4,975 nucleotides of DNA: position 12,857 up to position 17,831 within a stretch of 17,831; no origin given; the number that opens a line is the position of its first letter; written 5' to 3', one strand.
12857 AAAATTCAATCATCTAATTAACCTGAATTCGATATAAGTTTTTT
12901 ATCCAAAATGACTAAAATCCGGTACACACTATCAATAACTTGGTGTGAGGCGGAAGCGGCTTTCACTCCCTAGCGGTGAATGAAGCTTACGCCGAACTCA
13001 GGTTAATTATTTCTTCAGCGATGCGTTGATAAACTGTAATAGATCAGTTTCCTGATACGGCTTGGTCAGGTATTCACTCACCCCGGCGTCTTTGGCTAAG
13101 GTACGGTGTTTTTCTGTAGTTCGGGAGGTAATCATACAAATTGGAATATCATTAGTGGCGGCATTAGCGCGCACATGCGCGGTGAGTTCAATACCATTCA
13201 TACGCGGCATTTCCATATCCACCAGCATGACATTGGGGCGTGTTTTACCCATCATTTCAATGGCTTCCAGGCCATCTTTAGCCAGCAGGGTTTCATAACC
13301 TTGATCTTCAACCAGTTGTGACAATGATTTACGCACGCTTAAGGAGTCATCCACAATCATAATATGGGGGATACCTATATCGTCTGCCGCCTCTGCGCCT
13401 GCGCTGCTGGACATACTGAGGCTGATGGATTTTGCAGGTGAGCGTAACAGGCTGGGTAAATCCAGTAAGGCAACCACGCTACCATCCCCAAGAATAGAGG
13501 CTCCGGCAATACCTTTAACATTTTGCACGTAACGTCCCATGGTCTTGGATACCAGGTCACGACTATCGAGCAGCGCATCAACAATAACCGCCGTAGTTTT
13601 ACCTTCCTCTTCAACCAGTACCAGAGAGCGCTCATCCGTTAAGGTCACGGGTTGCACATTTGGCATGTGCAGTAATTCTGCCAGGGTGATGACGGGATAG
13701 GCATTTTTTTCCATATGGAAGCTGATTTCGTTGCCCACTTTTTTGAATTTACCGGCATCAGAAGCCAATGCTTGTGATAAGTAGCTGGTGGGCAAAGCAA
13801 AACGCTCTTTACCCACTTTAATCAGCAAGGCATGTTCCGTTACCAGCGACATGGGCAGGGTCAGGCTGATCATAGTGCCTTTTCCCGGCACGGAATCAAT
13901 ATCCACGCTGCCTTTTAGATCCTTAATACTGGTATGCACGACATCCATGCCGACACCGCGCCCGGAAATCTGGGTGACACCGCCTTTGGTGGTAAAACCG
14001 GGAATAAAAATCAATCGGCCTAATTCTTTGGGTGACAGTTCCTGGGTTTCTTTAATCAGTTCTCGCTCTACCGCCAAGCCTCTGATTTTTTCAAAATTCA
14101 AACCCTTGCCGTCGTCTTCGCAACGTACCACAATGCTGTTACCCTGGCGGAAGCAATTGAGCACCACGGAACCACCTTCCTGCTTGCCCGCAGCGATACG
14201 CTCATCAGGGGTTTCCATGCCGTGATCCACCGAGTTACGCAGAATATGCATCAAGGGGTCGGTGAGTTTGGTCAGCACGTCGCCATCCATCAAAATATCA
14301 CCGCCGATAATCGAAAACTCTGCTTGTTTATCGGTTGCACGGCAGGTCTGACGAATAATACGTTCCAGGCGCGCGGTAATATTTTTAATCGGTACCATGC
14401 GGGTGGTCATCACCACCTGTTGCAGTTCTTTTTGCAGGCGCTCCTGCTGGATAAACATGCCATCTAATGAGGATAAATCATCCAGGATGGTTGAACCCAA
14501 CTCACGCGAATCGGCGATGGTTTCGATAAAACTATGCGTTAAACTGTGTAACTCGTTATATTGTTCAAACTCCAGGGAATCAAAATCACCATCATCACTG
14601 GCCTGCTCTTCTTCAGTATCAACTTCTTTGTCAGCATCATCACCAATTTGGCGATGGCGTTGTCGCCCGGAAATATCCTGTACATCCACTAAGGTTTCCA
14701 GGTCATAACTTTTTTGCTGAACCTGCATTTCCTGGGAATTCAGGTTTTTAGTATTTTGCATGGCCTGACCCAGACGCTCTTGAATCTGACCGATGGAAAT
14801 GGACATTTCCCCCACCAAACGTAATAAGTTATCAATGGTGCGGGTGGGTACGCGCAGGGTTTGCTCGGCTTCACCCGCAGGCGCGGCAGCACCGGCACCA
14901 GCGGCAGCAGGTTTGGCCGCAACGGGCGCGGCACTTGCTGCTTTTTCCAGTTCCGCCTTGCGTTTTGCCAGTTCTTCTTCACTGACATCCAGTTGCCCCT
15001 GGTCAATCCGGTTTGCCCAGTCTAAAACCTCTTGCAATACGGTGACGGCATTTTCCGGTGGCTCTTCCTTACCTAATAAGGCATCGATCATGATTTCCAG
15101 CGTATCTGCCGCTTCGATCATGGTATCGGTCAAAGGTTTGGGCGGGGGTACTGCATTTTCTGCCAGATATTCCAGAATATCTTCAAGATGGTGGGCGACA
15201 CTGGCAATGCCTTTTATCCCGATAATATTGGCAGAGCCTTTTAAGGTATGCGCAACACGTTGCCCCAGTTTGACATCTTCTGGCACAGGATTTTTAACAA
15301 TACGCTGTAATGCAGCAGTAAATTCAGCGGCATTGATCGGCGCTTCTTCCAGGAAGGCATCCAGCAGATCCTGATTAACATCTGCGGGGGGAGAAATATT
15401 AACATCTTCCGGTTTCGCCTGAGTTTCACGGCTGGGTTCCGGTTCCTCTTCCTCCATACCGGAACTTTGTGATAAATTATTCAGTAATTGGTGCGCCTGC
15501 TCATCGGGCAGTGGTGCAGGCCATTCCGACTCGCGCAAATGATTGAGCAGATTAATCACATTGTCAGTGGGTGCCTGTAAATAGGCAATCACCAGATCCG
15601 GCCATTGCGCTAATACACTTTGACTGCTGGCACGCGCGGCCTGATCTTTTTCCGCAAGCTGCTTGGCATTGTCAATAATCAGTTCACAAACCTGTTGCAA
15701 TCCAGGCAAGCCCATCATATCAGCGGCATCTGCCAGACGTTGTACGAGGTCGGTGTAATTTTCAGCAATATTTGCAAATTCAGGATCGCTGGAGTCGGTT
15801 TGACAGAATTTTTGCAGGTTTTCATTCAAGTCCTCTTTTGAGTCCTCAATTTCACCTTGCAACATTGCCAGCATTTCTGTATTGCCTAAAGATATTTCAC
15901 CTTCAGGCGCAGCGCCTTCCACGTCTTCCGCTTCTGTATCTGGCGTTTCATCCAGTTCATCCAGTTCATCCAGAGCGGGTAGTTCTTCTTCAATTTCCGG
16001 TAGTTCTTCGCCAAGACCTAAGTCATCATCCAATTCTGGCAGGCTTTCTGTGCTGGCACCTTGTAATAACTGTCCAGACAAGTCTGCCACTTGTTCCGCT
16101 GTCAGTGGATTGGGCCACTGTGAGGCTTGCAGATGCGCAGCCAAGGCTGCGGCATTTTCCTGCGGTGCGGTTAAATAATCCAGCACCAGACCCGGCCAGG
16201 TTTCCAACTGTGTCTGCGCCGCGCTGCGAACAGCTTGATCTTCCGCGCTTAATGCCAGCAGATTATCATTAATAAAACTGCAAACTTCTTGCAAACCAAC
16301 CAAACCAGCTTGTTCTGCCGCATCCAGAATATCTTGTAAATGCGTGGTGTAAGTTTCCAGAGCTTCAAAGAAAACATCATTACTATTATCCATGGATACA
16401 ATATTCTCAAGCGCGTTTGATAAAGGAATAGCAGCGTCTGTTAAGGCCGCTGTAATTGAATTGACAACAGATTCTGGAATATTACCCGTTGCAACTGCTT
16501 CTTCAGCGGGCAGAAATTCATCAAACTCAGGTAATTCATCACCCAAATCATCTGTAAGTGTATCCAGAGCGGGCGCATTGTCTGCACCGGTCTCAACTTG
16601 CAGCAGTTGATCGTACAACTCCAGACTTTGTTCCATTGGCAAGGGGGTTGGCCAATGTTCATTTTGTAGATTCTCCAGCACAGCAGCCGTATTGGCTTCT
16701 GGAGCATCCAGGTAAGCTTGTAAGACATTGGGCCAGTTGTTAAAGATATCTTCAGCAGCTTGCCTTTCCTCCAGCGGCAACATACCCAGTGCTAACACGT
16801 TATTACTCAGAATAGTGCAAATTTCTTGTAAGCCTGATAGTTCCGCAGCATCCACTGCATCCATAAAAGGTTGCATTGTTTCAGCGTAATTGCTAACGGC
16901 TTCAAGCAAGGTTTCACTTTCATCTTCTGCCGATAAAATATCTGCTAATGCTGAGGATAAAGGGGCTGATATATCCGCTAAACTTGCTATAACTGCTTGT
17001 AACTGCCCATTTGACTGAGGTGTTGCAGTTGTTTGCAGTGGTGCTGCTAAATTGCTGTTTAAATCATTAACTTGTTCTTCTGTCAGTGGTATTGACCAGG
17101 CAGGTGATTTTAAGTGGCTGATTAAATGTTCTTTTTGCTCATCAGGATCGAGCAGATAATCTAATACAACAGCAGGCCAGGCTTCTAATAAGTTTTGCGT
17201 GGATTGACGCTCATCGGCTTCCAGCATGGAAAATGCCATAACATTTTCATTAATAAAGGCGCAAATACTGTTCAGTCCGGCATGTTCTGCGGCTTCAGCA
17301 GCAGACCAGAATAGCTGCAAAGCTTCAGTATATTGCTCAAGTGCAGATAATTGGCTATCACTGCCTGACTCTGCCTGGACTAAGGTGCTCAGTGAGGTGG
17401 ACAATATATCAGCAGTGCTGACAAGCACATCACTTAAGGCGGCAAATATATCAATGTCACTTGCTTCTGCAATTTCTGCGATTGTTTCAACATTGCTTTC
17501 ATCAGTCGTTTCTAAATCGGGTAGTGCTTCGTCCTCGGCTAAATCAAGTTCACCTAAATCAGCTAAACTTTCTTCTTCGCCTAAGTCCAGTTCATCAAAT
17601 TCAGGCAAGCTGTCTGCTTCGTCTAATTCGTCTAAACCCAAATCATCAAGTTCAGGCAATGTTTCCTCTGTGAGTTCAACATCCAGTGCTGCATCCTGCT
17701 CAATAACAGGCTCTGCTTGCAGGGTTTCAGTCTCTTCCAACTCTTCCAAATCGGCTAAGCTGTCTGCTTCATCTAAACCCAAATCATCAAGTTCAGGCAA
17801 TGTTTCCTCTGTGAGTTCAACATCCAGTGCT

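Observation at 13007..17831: ChpA/PilL-type CheA-CheY hybrid with four His-less ~100-aa repeats and FimV-like acidic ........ linkers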

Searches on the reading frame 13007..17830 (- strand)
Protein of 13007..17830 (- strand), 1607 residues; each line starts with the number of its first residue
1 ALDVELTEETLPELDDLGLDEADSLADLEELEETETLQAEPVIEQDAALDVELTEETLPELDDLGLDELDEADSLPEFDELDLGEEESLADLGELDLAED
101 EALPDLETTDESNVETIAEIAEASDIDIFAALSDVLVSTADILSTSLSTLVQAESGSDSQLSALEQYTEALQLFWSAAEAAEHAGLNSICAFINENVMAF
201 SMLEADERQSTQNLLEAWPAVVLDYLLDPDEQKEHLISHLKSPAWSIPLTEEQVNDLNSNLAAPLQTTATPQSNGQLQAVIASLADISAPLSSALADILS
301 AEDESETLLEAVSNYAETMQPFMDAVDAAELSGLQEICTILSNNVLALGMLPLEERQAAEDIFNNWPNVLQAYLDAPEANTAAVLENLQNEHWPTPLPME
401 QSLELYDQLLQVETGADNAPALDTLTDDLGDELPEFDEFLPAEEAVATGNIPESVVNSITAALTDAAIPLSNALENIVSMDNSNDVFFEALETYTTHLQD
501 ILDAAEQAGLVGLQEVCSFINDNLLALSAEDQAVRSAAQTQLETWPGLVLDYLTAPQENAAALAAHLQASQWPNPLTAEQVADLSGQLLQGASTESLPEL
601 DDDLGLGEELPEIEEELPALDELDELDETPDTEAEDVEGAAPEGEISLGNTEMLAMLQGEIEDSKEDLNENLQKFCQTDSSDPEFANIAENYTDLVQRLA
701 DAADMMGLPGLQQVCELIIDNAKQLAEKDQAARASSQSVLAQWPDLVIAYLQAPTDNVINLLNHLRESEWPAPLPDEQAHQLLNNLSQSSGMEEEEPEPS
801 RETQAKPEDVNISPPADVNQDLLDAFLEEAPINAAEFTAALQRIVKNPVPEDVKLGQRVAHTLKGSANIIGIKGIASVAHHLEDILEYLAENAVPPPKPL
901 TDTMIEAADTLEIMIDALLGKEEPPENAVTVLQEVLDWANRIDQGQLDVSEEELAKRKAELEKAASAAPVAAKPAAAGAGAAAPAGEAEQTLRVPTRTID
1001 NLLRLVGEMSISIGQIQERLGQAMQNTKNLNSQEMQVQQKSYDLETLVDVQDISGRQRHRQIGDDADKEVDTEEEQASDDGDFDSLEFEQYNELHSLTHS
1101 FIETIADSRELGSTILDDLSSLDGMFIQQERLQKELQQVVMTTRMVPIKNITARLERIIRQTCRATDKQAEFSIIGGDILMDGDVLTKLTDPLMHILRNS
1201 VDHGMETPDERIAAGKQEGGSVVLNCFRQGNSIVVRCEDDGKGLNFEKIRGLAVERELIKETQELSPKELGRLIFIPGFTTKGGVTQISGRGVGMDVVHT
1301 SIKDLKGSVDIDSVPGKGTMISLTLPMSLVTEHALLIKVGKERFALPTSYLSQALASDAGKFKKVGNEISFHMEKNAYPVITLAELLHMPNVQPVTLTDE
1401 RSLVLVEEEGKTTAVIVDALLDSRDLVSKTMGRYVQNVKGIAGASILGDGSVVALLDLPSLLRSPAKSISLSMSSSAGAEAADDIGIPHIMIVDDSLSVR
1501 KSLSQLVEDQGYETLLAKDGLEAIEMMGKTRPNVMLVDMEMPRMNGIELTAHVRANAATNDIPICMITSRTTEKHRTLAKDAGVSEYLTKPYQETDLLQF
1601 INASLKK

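Call 5: search_protein_families(library=pfam, proteins=[window:13007-17830:-], max_evalue=1)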
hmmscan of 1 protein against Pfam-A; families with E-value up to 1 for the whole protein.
window:13007-17830:- (1607 aa): 8 families
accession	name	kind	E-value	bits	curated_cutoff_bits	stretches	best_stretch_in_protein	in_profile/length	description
PF00072.30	Response_reg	-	3.3e-26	92.1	30.2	1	1490-1601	1-110/111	Response regulator receiver domain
PF01584.24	CheW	-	8.7e-18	64.7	23.5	1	1334-1464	2-136/138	CheW-like domain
PF01627.28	Hpt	-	9.2e-14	51.9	24.6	2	821-918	1-81/84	Hpt domain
PF02518.31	HATPase_c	-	1.8e-13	51.3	26.4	1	1191-1327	4-109/111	Histidine kinase-, DNA gyrase B-, and HSP90-like ATPase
PF02895.20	H-kinase_dim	-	0.00093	20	23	1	989-1036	1-53/68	Signal transducing histidine kinase, homodimeric domain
PF20161.5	VpsR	-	0.0045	17.2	23.7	1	1501-1601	21-120/121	VpsR domain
PF08919.15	F_actin_bind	-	0.8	10.3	23.6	0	278-321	13-58/112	F-actin binding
PF17810.6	Arg_decarb_HB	-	0.94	10.3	23.3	0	347-389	42-84/84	Arginine decarboxylase helical bundle domain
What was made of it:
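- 13007..17831 (-): chpA/pilL-type CheA-REC hybrid kinase gene. It is 5'-truncated by the window end: 1607 of about 2130 codons are present. Pfam domains are in call 5.
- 15452..15883 (-): Module R4 (residues 650-793). Gln697 (codon 15740-15742) sits at the His-equivalent site. It is the positional orthologue of the last module before the true Hpt, and that last-module subtype is the most Hpt-like. Pfam reported two stretches for Hpt on the whole protein (call 5).
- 14996..15385 (-): The single true Hpt/P1 domain (residues about 816-945), with the AHTLKGS motif. The phospho-acceptor is His861 (codon 15248-15250). Pfam Hpt E 9.2e-14 (call 5).
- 14723..14866 (-): Dimerisation (P3) domain. Pfam H-kinase_dim E 9.3e-4, 20.0 bits, which is below the 23-bit gathering cut-off (call 5).
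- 13850..14260 (-): HATPase_c (P4) kinase domain. Pfam E 1.8e-13 (call 5).
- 13439..13831 (-): CheW-like (P5) domain. Pfam E 8.7e-18 (call 5).
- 13028..13363 (-): C-terminal receiver (REC) domain. Pfam E 3.3e-26 (call 5).
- On ChpA/PilL kinase of a Pil-Chp (type IV pilus) chemosensory system: Pfam domains (call 5).
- Checked: Pfam places Hpt at 821-918, H-kinase_dim at 989-1036, HATPase_c at 1191-1327, CheW at 1334-1464 and REC at 1490-1601 (call 5).
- Pfam gives Hpt, H-kinase_dim, HATPase_c, CheW and REC (call 5).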

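Call 6: search_protein_families(library=ncbifam, proteins=[window:13007-17830:-], max_evalue=1)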
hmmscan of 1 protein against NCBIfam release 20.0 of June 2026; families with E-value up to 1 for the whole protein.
window:13007-17830:- (1607 aa): 112 families (the best 25 are shown)
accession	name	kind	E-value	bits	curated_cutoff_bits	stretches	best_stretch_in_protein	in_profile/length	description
NF041336.1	CheA_Halo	equivalog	2.5e-95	320.5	950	1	820-1459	2-664/666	chemotaxis protein CheA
NF007835.0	PRK10547.1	equivalog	2.8e-72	244.3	793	3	1125-1461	322-656/670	chemotaxis protein CheA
TIGR02154.1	PhoB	equivalog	2.4e-22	79.4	296.2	1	1489-1606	4-121/226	phosphate regulon transcriptional regulator PhoB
NF011874.0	PRK15347.1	equivalog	8.7e-21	73.7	852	2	1489-1603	692-808/921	two component system sensor kinase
NF040689.1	MtrAB_MtrA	equivalog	6.1e-20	71.5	300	1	1490-1606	1-114/219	MtrAB system response regulator MtrA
NF007135.0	PRK09581.1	equivalog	2.5e-19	69.5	474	1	1489-1601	4-116/457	PleD family two-component system response regulator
NF007546.0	PRK10161.1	equivalog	4.8e-19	68.8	471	1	1489-1606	4-121/229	phosphate response regulator transcription factor PhoB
NF007969.0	PRK10693.1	equivalog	2.1e-18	66.4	329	1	1489-1596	9-114/337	two-component system response regulator RssB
NF041733.1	resp_reg_CseB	equivalog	2.2e-18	66.5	350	1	1489-1606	2-116/228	two-component system response regulator CseB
NF041367.1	CheY_Halo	equivalog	2.6e-18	66.4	200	1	1490-1602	1-111/114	chemotaxis protein CheY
NF045717.1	DVU0259_DivK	exception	3.2e-18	66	160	1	1489-1605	4-116/117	DVU0259 family response regulator domain-containing protein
NF040534.1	resp_reg_YycF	equivalog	4e-18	65.5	340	1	1489-1606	2-116/231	response regulator YycF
NF008318.0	PRK11107.1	equivalog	2.1e-17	62.5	890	1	1290-1602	481-782/920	two-component sensor histidine kinase BarA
NF045944.1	ResRegRpaBCyano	equivalog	3.2e-17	62.7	330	1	1491-1606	1-113/229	response regulator transcription factor RpaB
NF047654.1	DiguCycDgcRLepto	equivalog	1.6e-16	60.1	500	1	1489-1605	4-120/295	diguanylate cyclase DgcR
NF001965.0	PRK00742.1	subfamily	4.3e-16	59.1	293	1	1490-1594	6-111/357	chemotaxis-specific protein-glutamate methyltransferase CheB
NF053854.1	RespRegPhoBBctds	equivalog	4.8e-16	58.8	270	1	1490-1606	1-116/225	two-component system response regulator PhoB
NF008469.0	PRK11361.1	equivalog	7.8e-16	57.8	714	1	1488-1601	5-116/461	acetoacetate metabolism transcriptional regulator AtoC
NF053512.1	nitric_RR_NosR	exception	1.4e-15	57.3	400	1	1490-1606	1-116/422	response regulator c-di-GMP phosphodiesterase, NosR family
NF010076.0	PRK13557.1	subfamily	2.6e-15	55.9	631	2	1464-1602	392-530/540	histidine kinase famiy protein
NF041866.1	EpsW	equivalog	6.9e-15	54.8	200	1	1490-1606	8-126/131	exopolysaccharide biosynthesis response regulator EpsW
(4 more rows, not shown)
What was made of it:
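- On ChpA/PilL kinase of a Pil-Chp (type IV pilus) chemosensory system: NCBIfam CheA models match over residues 820-1461 (call 6).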

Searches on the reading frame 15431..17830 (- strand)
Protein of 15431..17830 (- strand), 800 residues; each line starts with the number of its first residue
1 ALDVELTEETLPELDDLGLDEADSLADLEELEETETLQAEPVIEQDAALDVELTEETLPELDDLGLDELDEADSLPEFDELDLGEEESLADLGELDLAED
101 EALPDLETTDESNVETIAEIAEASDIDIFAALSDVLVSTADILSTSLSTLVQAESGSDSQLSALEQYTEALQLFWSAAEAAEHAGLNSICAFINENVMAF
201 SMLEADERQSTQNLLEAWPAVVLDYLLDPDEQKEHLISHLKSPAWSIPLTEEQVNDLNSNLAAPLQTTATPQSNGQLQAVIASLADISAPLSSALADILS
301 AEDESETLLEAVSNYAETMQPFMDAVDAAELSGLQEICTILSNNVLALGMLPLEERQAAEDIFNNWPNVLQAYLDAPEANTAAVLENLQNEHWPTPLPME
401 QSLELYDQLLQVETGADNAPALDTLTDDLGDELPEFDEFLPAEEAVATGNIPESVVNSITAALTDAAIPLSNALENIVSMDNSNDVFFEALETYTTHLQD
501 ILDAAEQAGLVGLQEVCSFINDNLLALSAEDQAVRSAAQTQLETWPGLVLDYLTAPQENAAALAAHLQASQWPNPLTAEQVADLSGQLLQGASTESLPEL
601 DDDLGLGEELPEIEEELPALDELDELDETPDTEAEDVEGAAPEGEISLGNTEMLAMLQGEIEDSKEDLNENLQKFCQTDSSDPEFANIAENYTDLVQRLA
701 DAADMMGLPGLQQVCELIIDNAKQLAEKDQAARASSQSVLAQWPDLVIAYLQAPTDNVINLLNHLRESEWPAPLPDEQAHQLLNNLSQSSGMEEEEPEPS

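Call 20: find_homologous_proteins(query=window:15461-17452:-, max_evalue=0.001)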
Query window:15461-17452:- (664 aa): 1 proteins with E <= 0.001 among 8000 candidates.
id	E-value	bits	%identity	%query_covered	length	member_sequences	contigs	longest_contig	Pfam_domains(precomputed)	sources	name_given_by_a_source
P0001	2.9e-91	325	40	77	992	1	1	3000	PF02895.21,PF01627.29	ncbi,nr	ncbi:MAG: Hpt domain-containing protein, partial [Pseudomonadota bacterium]|nr:Hpt domain-containing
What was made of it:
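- Tried and rejected: With residues 127-790 it found only P0001 (call 20).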

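Call 55: search_protein_families(library=ncbifam, proteins=[window:15431-17830:-], max_evalue=10)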
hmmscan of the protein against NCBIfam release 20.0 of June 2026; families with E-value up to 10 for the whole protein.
window:15431-17830:- (800 aa): 0 families
